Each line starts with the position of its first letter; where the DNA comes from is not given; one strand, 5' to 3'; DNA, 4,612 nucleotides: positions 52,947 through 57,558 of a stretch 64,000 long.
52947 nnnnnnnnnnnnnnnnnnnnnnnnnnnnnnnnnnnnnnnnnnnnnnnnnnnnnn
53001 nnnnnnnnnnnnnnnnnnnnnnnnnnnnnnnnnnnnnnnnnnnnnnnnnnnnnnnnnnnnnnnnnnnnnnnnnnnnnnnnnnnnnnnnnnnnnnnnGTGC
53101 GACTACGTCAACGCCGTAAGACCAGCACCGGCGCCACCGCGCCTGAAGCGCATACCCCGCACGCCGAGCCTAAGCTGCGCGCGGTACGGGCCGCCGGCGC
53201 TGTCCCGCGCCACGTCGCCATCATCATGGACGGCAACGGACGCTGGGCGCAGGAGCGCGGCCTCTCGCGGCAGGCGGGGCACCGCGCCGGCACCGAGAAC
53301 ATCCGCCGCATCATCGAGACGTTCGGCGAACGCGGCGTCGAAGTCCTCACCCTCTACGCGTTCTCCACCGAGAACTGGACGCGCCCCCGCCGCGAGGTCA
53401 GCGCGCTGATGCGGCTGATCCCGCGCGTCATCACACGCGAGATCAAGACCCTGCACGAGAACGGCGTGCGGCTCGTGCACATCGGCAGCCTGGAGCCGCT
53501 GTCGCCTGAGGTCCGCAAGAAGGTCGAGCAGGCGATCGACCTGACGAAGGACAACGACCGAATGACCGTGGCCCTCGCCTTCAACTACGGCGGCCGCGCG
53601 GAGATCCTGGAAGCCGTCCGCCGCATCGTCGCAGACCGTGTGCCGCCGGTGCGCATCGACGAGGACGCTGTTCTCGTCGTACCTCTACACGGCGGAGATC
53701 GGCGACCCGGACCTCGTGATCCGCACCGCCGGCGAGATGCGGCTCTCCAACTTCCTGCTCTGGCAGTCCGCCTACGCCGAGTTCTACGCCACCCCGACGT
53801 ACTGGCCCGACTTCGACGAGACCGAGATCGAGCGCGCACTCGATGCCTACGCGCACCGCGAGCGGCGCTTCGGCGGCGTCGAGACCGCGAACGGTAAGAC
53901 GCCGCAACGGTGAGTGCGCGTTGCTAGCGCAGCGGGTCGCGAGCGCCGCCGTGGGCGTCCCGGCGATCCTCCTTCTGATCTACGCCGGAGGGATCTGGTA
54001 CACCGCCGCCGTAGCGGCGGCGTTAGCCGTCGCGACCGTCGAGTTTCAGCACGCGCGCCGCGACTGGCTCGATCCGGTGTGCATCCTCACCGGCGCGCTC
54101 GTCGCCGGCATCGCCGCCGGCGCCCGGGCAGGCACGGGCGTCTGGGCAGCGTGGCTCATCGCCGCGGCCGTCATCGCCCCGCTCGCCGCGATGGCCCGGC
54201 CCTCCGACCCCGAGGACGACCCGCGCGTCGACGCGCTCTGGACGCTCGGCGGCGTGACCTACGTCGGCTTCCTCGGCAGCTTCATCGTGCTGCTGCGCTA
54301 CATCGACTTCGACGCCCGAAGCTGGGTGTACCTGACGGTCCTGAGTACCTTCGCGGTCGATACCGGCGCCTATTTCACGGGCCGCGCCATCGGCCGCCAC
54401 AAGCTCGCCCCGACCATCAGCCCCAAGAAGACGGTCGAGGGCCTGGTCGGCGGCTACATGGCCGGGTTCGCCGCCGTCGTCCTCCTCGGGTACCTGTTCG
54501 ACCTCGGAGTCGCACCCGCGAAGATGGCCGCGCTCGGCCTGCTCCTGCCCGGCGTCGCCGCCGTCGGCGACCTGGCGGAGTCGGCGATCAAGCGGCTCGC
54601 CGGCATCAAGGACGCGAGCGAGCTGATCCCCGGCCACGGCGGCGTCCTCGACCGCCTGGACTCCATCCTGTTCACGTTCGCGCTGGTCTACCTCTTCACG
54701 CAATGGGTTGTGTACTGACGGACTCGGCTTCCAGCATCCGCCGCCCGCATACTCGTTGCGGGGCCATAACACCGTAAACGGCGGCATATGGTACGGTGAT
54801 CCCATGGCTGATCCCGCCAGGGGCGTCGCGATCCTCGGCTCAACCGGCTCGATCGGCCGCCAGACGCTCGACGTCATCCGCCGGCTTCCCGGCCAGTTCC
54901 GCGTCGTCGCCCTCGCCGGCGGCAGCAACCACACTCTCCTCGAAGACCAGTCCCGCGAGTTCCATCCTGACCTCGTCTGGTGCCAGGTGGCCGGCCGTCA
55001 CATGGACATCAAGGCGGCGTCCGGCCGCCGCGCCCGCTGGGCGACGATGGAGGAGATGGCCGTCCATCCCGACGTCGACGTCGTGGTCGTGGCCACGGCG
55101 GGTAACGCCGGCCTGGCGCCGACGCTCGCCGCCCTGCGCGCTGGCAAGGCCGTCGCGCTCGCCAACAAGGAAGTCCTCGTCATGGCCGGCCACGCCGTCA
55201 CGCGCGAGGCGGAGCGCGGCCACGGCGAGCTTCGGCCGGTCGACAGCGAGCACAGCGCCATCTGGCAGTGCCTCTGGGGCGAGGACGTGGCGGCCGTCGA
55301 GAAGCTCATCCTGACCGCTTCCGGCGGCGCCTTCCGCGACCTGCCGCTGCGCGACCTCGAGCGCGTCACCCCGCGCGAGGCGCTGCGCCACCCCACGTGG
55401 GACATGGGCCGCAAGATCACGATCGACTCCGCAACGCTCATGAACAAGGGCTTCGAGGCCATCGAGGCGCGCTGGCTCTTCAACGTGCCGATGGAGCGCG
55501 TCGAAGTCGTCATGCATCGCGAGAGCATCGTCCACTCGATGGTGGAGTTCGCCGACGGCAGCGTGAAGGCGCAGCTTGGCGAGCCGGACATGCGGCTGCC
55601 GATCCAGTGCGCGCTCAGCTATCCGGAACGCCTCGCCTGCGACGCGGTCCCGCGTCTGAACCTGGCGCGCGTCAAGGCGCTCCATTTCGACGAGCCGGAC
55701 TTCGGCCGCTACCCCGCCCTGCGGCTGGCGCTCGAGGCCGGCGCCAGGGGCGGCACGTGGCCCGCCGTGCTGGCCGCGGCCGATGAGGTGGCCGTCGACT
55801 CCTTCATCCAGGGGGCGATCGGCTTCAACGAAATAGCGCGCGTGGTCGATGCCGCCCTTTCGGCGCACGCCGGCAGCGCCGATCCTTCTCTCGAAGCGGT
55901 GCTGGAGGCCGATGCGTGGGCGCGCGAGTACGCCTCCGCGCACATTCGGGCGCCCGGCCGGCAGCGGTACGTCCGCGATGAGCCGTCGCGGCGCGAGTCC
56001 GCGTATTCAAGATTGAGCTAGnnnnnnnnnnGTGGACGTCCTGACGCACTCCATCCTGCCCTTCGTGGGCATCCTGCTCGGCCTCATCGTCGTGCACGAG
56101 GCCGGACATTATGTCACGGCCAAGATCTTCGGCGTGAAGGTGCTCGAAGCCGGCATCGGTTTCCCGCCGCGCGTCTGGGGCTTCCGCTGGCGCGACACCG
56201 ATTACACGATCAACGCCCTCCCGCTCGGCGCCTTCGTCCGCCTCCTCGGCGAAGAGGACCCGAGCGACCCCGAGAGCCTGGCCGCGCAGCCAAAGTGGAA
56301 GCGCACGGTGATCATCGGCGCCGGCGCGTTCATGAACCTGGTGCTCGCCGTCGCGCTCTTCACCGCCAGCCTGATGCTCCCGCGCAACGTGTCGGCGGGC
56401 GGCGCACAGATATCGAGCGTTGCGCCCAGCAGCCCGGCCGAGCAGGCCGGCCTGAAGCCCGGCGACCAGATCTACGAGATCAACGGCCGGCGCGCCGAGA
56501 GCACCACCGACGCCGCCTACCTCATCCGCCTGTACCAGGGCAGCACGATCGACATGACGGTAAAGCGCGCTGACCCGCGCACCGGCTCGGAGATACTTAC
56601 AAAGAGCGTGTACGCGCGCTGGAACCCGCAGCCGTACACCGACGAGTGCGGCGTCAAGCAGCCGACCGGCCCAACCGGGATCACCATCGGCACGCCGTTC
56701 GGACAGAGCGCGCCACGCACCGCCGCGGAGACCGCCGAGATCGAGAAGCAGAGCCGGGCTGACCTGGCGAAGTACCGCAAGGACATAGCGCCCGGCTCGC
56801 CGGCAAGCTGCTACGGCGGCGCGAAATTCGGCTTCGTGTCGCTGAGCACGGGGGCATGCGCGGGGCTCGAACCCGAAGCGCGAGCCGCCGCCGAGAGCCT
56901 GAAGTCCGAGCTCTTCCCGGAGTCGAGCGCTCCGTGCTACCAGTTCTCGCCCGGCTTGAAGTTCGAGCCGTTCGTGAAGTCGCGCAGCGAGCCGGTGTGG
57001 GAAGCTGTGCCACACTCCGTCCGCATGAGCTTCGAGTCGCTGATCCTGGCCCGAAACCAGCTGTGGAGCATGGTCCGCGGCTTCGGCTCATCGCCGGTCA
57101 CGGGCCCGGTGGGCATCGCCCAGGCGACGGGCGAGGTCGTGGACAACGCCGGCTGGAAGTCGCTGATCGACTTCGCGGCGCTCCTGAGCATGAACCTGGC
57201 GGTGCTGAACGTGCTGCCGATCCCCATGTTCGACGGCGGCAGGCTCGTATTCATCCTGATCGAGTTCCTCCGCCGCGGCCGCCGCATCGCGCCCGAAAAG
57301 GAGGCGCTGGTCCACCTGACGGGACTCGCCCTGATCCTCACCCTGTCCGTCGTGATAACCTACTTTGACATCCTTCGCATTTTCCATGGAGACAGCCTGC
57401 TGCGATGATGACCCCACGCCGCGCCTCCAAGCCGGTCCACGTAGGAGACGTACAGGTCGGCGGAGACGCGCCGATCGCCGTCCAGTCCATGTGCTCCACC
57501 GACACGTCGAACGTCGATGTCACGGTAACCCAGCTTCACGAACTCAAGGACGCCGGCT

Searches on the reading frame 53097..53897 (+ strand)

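Call 36: search_protein_families(library=pfam, proteins=[window:53097-53897:+], max_evalue=0.0001)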
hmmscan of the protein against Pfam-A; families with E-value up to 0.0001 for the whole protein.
window:53097-53897:+ (266 aa): 1 family
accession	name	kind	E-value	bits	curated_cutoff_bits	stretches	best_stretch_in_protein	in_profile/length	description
PF01255.24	Prenyltransf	-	4.7e-49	167.3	27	1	43-181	1-140/219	Putative undecaprenyl diphosphate synthase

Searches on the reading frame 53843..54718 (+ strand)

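Call 36: search_protein_families(library=pfam, proteins=[window:53843-54718:+], max_evalue=0.0001)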
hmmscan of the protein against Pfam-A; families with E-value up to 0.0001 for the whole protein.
window:53843-54718:+ (291 aa): 1 family
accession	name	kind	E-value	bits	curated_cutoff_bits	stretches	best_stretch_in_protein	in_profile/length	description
PF01148.25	CTP_transf_1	-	1e-51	176.8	24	1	30-287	2-262/264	Cytidylyltransferase family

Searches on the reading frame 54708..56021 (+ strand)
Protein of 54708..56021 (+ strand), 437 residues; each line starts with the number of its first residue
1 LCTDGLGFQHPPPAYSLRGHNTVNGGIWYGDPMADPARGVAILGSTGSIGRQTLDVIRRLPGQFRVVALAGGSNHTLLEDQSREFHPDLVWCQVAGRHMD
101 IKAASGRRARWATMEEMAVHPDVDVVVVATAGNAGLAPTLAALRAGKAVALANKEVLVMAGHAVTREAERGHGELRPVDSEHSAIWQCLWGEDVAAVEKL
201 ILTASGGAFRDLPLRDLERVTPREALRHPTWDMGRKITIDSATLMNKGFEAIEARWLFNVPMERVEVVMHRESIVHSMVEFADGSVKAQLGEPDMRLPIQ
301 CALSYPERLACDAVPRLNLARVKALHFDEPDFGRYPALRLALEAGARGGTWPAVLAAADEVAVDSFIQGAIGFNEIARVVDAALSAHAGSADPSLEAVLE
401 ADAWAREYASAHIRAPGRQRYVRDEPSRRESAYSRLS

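Call 36: search_protein_families(library=pfam, proteins=[window:54708-56021:+], max_evalue=0.0001)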
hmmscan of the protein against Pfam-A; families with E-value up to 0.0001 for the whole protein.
window:54708-56021:+ (437 aa): 4 families
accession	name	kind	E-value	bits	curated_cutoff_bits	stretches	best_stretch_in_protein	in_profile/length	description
PF13288.12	DXPR_C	-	1.1e-39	135.7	27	1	290-408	1-115/115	DXP reductoisomerase C-terminal domain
PF08436.17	DXP_redisom_C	-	2.1e-38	130.7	26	1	176-258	2-84/84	1-deoxy-D-xylulose 5-phosphate reductoisomerase C-terminal domain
PF02670.22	DXP_reductoisom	-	9e-35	120.6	21.7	1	40-161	1-129/129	1-deoxy-D-xylulose 5-phosphate reductoisomerase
PF03447.22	NAD_binding_3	-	2.3e-05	25.5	24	1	47-170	3-108/116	Homoserine dehydrogenase, NAD binding domain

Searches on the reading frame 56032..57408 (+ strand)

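Call 36: search_protein_families(library=pfam, proteins=[window:56032-57408:+], max_evalue=0.0001)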
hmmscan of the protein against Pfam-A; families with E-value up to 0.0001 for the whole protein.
window:56032-57408:+ (458 aa): 4 families
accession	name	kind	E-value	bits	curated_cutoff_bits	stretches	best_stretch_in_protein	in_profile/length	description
PF02163.28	Peptidase_M50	-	2.9e-52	177.6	27.2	1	11-438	2-221/221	Peptidase family M50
PF17820.7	PDZ_6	-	1.1e-13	51.2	27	1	127-179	2-54/54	PDZ domain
PF13180.12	PDZ_2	-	3.5e-10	40.4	27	1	123-181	12-71/80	PDZ domain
PF00595.29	PDZ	-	7.2e-09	36.4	23.2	1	122-177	24-80/81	PDZ domain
